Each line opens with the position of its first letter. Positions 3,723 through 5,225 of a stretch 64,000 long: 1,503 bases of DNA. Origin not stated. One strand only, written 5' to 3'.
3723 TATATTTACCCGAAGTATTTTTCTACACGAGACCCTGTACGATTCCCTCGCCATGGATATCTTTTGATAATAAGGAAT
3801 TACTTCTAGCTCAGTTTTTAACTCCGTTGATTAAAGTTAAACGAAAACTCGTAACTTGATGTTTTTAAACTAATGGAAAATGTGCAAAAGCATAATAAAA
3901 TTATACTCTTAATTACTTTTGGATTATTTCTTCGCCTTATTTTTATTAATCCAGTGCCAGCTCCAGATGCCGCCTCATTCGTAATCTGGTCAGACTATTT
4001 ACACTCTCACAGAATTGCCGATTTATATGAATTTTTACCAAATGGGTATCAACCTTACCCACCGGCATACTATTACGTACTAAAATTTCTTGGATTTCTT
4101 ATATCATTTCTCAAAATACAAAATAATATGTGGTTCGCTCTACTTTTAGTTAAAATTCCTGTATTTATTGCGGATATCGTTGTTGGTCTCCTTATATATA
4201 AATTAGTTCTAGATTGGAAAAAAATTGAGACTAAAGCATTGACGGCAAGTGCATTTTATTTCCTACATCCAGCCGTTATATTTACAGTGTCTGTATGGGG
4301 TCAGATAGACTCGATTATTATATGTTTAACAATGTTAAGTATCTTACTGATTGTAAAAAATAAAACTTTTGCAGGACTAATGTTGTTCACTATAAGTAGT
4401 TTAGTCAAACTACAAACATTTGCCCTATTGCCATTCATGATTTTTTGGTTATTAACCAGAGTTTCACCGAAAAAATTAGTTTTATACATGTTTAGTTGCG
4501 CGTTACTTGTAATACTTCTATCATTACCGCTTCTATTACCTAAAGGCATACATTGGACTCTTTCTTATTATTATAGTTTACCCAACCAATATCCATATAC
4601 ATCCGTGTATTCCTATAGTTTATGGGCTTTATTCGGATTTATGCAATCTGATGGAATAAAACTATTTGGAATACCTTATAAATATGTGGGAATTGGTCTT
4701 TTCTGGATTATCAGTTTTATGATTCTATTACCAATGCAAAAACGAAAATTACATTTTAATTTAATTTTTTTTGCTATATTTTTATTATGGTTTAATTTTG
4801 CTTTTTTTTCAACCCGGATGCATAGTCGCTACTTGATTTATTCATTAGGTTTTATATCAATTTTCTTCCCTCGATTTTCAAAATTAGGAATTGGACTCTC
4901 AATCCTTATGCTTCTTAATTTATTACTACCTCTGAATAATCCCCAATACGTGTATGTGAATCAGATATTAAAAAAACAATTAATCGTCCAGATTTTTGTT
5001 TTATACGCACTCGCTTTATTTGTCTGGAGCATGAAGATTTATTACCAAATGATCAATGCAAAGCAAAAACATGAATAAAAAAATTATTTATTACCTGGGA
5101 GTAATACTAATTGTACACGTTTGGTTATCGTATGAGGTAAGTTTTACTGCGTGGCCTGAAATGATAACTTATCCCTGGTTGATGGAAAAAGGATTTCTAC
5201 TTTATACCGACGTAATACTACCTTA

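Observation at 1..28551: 28-kb glycosylation island with at least 7 GT-C paralogs alongside GT2/GT4 enzymes, a flippase, a priming transferase and DUF4012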

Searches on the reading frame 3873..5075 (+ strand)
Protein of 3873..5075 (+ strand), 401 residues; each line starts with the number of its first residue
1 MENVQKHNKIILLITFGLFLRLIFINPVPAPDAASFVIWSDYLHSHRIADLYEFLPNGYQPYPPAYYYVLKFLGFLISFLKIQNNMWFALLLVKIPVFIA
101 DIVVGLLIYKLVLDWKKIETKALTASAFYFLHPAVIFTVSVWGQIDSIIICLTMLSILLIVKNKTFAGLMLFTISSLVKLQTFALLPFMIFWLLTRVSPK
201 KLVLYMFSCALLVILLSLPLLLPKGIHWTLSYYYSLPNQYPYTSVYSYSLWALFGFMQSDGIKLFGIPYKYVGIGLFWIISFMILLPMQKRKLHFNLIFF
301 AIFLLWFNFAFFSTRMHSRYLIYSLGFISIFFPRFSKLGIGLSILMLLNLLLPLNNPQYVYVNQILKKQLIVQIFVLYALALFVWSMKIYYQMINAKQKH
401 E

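Call 3: search_protein_families(library=pfam, proteins=[window:3873-5075:+], max_evalue=0.01)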
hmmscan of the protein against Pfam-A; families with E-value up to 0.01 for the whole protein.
window:3873-5075:+ (401 aa): 0 families

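Call 11: search_protein_families(library=ncbifam, proteins=[window:3873-5075:+], max_evalue=0.1)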
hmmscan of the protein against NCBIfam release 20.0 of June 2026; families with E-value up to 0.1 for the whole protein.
window:3873-5075:+ (401 aa): 1 family
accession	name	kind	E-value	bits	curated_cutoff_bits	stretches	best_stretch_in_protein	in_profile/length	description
NF012226.0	AdeS_HK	equivalog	0.026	13.7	500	1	82-154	6-80/353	two-component sensor histidine kinase AdeS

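Call 12: search_protein_families(library=pfam, proteins=[window:3873-5075:+], max_evalue=10)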
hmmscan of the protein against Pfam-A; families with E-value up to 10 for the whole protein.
window:3873-5075:+ (401 aa): 0 families

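Call 15: find_homologous_proteins(query=window:3873-5075:+, max_evalue=0.001)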
Query window:3873-5075:+ (401 aa): 50 proteins with E <= 0.001 among 8000 candidates.
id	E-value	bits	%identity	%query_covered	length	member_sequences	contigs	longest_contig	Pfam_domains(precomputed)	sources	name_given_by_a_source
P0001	3.7e-254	862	100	100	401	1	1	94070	PF26314.1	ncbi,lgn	-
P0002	1.3e-139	485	57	100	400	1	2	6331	-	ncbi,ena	-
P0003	2.2e-134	467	56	99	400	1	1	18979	-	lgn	-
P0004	3.9e-98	348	47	97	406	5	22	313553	-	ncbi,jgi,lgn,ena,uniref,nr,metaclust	ncbi:MAG: hypothetical protein UV61_C0002G0211 [Candidatus Gottesmanbacteria bacterium GW2011_GWB1_4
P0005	1.2e-96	343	47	94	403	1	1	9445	-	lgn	-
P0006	4.0e-94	335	43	98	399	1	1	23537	-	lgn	-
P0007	6.9e-94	334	45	94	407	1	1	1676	-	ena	-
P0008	3.5e-90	322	44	97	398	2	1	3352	-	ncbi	-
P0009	9.7e-90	320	44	97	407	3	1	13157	-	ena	-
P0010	2.2e-89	319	47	88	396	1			-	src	-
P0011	1.6e-88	316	43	93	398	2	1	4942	-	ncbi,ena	-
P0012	2.3e-87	313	43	98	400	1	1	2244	-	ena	-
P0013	2.5e-87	312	46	88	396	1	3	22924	-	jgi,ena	-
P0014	2.7e-87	312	46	88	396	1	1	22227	-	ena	-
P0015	2.8e-87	312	45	97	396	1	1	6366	-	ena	-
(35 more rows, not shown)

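Call 17: find_encoding_contigs(protein=P0001, flank=10000, max_places=4)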
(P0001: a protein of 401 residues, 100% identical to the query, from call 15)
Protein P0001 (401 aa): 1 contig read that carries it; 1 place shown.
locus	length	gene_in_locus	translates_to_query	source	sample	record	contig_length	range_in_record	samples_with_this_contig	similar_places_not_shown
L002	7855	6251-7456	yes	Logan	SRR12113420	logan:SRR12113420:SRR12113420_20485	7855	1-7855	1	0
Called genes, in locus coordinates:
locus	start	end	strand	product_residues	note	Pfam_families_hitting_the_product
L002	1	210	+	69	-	?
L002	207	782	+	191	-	PF13489:Methyltransf_23, PF00891:Methyltransf_2, PF05175:MTS (weak), PF02390:Methyltransf_4 (weak), PF13847:Methyltransf_31, PF08241:Methyltransf_11, PF08242:Methyltransf_12, PF13649:Methyltransf_25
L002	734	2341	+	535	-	PF13231:PMT_2 (weak)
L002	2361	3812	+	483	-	PF02366:PMT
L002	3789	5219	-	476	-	PF13231:PMT_2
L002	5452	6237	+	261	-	PF00535:Glycos_transf_2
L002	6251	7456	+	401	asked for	PF26314:MptA_B_family (faint)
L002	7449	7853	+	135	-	?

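Call 18: find_encoding_contigs(protein=P0004, flank=10000, max_places=4)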
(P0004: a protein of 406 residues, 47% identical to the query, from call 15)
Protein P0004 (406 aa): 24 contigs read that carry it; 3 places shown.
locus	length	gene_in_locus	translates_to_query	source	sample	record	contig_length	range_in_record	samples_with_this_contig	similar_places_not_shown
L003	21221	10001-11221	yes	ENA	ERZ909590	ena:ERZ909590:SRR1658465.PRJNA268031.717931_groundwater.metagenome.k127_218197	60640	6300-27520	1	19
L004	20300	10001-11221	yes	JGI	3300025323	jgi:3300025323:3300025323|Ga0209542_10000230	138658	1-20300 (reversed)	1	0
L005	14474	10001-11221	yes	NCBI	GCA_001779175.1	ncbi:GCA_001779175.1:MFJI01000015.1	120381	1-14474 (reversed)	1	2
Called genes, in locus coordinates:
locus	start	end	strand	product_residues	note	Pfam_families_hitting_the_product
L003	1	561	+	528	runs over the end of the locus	PF09913:DUF2142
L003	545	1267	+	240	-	PF00535:Glycos_transf_2, PF10111:Glyco_tranf_2_2 (weak), PF13641:Glyco_tranf_2_3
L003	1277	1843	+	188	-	PF01739:CheR (faint), PF13489:Methyltransf_23, PF13847:Methyltransf_31, PF08241:Methyltransf_11, PF08242:Methyltransf_12, PF13649:Methyltransf_25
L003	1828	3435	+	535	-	PF13231:PMT_2 (weak)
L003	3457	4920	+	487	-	PF02366:PMT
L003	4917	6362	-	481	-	PF13231:PMT_2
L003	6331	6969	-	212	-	PF13489:Methyltransf_23, PF07021:MetW (weak), PF13847:Methyltransf_31, PF08241:Methyltransf_11, PF08242:Methyltransf_12, PF13649:Methyltransf_25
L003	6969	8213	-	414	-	PF00535:Glycos_transf_2, PF10111:Glyco_tranf_2_2 (weak)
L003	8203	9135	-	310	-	PF01370:Epimerase, PF01073:3Beta_HSD, PF16363:GDP_Man_Dehyd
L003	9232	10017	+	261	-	PF00535:Glycos_transf_2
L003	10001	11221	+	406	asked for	-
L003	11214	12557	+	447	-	-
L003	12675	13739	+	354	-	PF20706:GT4-conflict (weak), PF00534:Glycos_transf_1, PF13692:Glyco_trans_1_4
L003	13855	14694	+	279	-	PF00535:Glycos_transf_2, PF10111:Glyco_tranf_2_2, PF13641:Glyco_tranf_2_3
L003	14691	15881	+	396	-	-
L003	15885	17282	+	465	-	PF13231:PMT_2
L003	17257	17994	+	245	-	PF08241:Methyltransf_11 (weak), PF13649:Methyltransf_25 (faint)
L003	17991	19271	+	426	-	PF01943:Polysacc_synt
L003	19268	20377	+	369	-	PF13439:Glyco_transf_4, PF20706:GT4-conflict (faint), PF00534:Glycos_transf_1, PF13692:Glyco_trans_1_4, PF13524:Glyco_trans_1_2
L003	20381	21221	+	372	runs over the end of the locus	PF13439:Glyco_transf_4, PF20706:GT4-conflict, PF00534:Glycos_transf_1, PF13692:Glyco_trans_1_4, PF00982:Glyco_transf_20 (weak)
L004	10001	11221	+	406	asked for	-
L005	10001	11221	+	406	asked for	-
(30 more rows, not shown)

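Call 30: search_solved_structures(query=A1, max_evalue=10)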
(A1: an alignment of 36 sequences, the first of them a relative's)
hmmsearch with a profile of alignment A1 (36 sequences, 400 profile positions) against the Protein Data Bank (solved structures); distinct sequences matched with E-value up to 10: 2.
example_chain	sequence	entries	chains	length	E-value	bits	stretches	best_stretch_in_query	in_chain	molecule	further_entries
23gx_B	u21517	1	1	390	1.8e-07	34.2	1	97-337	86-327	GPI mannosyltransferase 1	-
23gf_B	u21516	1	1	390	1.5e-06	31.2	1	96-337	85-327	GPI mannosyltransferase 1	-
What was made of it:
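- Checked: Its 36-sequence profile hits GPI mannosyltransferase I in the PDB at 1.8e-7 (call 30).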

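Call 36: predict_structure(alignment_id=A1)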
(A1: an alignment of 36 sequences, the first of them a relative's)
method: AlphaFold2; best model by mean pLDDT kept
length: 401 residues; sequences in the alignment: 36
mean_pLDDT: 93.9   pTM: 0.93
mean pLDDT of the five models: 93.9, 93.1, 92.9, 92.9, 92.1
residues with pLDDT >= 90: 348; 70-90: 42; 50-70: 8; < 50: 3
segments of 3 or more residues with pLDDT < 50: none
pLDDT, mean of each block of 10 residues (from residue 1): 69 97 89 92 94 81 92 97 94 97 98 94 98 96 95 98 97 97 98 96 97 95 94 88 95 95 95 98 95 91 98 96 98 98 98 89 95 98 98 79 43
secondary structure, 60 per line:
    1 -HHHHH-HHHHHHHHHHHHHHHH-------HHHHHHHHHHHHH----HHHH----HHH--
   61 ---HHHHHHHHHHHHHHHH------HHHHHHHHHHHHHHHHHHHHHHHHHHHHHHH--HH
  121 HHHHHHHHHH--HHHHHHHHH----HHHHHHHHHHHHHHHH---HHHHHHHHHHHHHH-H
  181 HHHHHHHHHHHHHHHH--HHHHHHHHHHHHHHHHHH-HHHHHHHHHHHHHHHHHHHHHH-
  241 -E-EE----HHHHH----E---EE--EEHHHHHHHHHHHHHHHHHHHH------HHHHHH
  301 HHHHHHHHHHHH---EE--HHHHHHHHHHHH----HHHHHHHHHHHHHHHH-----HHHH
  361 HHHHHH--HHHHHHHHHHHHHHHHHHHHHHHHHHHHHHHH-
elements in order: H2-6 H8-23 H31-43 H48-51 H64-79 H86-116 H119-130 H133-141 H146-161 H165-178 H180-196 H199-216 H218-239 H250-254 H269-288 H295-312 H320-331 H336-351 H357-366 H369-400

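Call 38: fold_search(model_id=the predicted structure, library=pdb)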
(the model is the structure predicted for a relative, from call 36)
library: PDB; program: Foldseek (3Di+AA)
matches with E <= 10: 99; with E <= 0.001: 5
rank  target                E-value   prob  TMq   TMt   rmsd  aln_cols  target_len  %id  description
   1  6snh_X                2.6e-07  1.00  0.70  0.60   8.3       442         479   13  Cryo-EM structure of yeast ALG6 in complex with 6AG9 Fab and Dol25-P-Glc (released 2020-03-11)
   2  9wno_A                8.1e-05  1.00  0.64  0.63   6.1       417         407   18  Cryo-EM structure of Candida glabrata GPI mannosyltransferase I bound to Dol-P-Man (released 2025-12-03)
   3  8imx_U                3.4e-04  1.00  0.60  0.58   7.2       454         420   14  Cryo-EM structure of GPI-T with a chimeric GPI-anchored protein (released 2023-08-16)
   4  7w72_U                8.5e-04  1.00  0.56  0.54   7.6       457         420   14  Structure of a human glycosylphosphatidylinositol (GPI) transamidase (released 2022-02-16)
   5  7wld_U                8.5e-04  1.00  0.52  0.51   8.5       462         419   14  Cryo-EM structure of the human glycosylphosphatidylinositol transamidase complex at 2.53 Angstrom resolution (released 2022-04-27)
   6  9dm7_A                2.0e-03  1.00  0.62  0.67   6.4       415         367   14  mannosyltransferase PimE in complex with Fab_E6 (released 2025-06-25)
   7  6gxc_A                3.8e-03  1.00  0.41  0.26  14.1       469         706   12  Bacterial oligosaccharyltransferase PglB in complex with an inhibitory peptide and a reactive lipid-linked oligosaccha (released 2018-11-14)
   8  9s6r_A                6.2e-03  1.00  0.63  0.65   5.8       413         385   11  Ternary cryo-EM structure of yeast ALG3 with Dol25-PP-GlcNAc2Man5, Dol25-P-Man, and Fab (released 2026-03-18)
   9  9dm5                  6.4e-03  1.00  0.65  0.67   4.9       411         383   15  Product-Bound mannosyltransferase PimE (released 2025-06-25)
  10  8age_A                6.7e-03  1.00  0.45  0.31  15.7       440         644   15  Structure of yeast oligosaccharylransferase complex with acceptor peptide bound (released 2022-12-07)
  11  9s6s_A                8.9e-03  1.00  0.49  0.38  13.5       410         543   16  Ternary cryo-EM structure of human ALG9 with Dol25-PP-GlcNAc2Man6, Dol25-P-Man and Fab (released 2026-03-18)
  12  9ub7_B                1.2e-02  1.00  0.56  0.57   6.5       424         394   15  Structure of glycosylphosphatidylinositol transamidase,state 1 (released 2026-04-08)
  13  5ogl_A                1.7e-02  1.00  0.43  0.27  14.6       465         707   13  Structure of bacterial oligosaccharyltransferase PglB in complex with an acceptor peptide and an lipid-linked oligosac (released 2017-10-25)
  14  6ezn_F                2.5e-02  1.00  0.44  0.30  16.4       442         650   15  Cryo-EM structure of the yeast oligosaccharyltransferase (OST) complex (released 2018-01-17)
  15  8agc_A                3.0e-02  1.00  0.44  0.27  19.3       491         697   13  Structure of yeast oligosaccharylransferase complex with lipid-linked oligosaccharide and non-acceptor peptide bound (released 2022-12-07)
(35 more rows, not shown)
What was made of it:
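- Checked: Its AF2 model (pLDDT 93.9, call 36) matches ALG6, GPI-MT-I, PIG-U, PimE and ALG3 (call 38).
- g04 has a faint precomputed MptA_B_family hit (call 17), a PimE fold match (call 38) and a GPI-mannosyltransferase I profile match (call 30).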

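Call 48: search_solved_structures(query=L003:545-1264:+, max_evalue=0.001)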
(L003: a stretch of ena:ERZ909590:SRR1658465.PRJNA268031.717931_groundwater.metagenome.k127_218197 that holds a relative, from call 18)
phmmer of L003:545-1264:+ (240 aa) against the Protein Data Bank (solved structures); distinct sequences matched with E-value up to 0.001: 16.
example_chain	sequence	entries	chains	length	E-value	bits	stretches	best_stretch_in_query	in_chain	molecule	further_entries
5ekp_C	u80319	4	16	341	3.6e-15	59.7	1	4-148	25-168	Uncharacterized glycosyltransferase sll0501 | Glycosyltransferase sll0501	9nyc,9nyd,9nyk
5eke_A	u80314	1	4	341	3.6e-15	59.7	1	4-148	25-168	Uncharacterized glycosyltransferase sll0501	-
9nye_A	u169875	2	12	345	3.7e-15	59.7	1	4-148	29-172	Glycosyltransferase sll0501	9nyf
9bhc_C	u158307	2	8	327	3e-13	53.4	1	7-184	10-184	Undecaprenyl-phosphate 4-deoxy-4-formamido-L-arabinose transferase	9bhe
8vxh_A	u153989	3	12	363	3.9e-13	53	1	7-184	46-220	Undecaprenyl-phosphate 4-deoxy-4-formamido-L-arabinose transferase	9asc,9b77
9hwj_A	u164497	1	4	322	1.4e-12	51.2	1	6-184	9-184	Undecaprenyl-phosphate 4-deoxy-4-formamido-L-arabinose transferase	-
2z87_A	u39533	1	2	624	3.9e-11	46.5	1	7-124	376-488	Chondroitin synthase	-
2z86_A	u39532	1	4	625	3.9e-11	46.5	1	7-124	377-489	Chondroitin synthase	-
5mlz_A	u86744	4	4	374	1.5e-10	44.6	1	5-128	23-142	Dolichol monophosphate mannose synthase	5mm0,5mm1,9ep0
3bcv_A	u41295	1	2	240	1.8e-09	41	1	7-169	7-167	Putative glycosyltransferase protein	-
5hea_A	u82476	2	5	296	1e-08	38.6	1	7-131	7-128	Putative glycosyltransferase (GalT1)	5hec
1h7l_A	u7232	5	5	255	1.3e-05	28.4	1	7-111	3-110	SPORE COAT POLYSACCHARIDE BIOSYNTHESIS PROTEIN SPSA | PROTEIN (SPORE COAT POLYSACCHARIDE BIOSYNTHESIS PROTEIN SPSA)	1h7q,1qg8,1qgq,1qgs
1xhb_A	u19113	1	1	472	5.8e-05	26.3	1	9-123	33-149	Polypeptide N-acetylgalactosaminyltransferase 1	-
8v9q_A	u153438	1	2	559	7.7e-05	25.9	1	9-123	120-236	Polypeptide N-acetylgalactosaminyltransferase 1 soluble form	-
9jma_A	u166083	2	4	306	0.00013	25.1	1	7-122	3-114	GalNAc(5)-diNAcBac-PP-undecaprenol beta-1,3-glucosyltransferase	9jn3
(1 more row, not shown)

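Call 49: search_solved_structures(query=L003:6972-8213:-, max_evalue=0.001)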
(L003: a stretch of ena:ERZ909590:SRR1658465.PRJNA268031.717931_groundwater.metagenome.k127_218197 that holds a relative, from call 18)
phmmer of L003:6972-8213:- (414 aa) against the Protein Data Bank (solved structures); distinct sequences matched with E-value up to 0.001: 9.
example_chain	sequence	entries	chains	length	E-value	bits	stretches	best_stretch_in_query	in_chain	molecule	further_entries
5mlz_A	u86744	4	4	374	3.4e-08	36.3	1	169-295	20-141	Dolichol monophosphate mannose synthase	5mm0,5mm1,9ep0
9hwj_A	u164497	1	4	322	0.00017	24.1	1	173-277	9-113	Undecaprenyl-phosphate 4-deoxy-4-formamido-L-arabinose transferase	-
6yv7_A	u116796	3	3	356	0.00033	23.1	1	173-268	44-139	Glycosyl transferase, family 2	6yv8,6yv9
6yv7_B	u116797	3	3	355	0.00034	23.1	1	173-268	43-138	Glycosyl transferase, family 2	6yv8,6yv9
9bhc_C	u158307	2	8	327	0.00046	22.6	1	173-277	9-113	Undecaprenyl-phosphate 4-deoxy-4-formamido-L-arabinose transferase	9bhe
8vxh_A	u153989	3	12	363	0.00046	22.6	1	172-277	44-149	Undecaprenyl-phosphate 4-deoxy-4-formamido-L-arabinose transferase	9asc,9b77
9nye_A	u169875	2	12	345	0.00065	22.1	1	173-268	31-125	Glycosyltransferase sll0501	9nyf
5eke_A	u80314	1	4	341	0.00069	22.1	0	173-268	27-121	Uncharacterized glycosyltransferase sll0501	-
5ekp_C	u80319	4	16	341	0.0007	22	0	173-268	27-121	Uncharacterized glycosyltransferase sll0501 | Glycosyltransferase sll0501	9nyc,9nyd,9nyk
